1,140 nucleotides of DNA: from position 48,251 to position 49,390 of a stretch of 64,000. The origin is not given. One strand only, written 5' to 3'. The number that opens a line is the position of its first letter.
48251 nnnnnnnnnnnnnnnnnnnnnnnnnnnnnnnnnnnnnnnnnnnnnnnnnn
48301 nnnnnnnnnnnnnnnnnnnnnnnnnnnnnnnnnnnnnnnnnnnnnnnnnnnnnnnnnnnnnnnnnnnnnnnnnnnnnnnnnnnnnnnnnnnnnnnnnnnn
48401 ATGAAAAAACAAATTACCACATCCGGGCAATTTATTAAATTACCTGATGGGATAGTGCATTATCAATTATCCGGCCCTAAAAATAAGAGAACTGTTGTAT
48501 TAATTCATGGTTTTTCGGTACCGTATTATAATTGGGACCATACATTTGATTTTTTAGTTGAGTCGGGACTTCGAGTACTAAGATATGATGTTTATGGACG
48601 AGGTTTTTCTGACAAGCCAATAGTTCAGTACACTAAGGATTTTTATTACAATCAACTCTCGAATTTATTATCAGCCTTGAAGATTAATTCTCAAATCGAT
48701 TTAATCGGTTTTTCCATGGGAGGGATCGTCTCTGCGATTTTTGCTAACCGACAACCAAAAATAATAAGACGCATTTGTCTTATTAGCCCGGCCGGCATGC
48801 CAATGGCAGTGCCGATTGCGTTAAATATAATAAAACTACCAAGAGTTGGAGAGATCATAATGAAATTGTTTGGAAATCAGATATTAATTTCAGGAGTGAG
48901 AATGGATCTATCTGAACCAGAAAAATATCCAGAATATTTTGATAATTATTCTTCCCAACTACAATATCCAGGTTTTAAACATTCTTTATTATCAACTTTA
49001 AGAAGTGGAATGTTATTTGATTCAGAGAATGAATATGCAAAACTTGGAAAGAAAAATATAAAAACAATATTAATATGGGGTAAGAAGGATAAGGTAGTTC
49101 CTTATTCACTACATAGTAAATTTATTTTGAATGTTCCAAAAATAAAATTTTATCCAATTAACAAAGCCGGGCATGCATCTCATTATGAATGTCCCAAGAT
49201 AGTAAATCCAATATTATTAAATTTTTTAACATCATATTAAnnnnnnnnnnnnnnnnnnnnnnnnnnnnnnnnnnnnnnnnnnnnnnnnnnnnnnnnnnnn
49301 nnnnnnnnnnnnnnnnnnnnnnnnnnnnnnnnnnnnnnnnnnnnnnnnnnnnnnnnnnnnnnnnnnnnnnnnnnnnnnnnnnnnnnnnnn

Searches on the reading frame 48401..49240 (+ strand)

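Call 12: search_protein_families(library=pfam, proteins=[window:48401-49240:+], max_evalue=0.001)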
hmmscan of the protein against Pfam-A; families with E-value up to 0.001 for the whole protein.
window:48401-49240:+ (279 aa): 4 families
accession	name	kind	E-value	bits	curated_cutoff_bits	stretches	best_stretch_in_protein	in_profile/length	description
PF00561.26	Abhydrolase_1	-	2.5e-21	76.9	25.8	1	31-263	2-243/245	alpha/beta hydrolase fold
PF12146.15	Hydrolase_4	-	5.2e-17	62.4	27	1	27-263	2-237/239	Serine aminopeptidase, S33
PF12697.13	Abhydrolase_6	-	2.3e-14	55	26.3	1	32-268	1-214/217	Alpha/beta hydrolase family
PF02230.22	Abhydrolase_2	-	5.6e-05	23.5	23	0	87-131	95-139/217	Phospholipase/Carboxylesterase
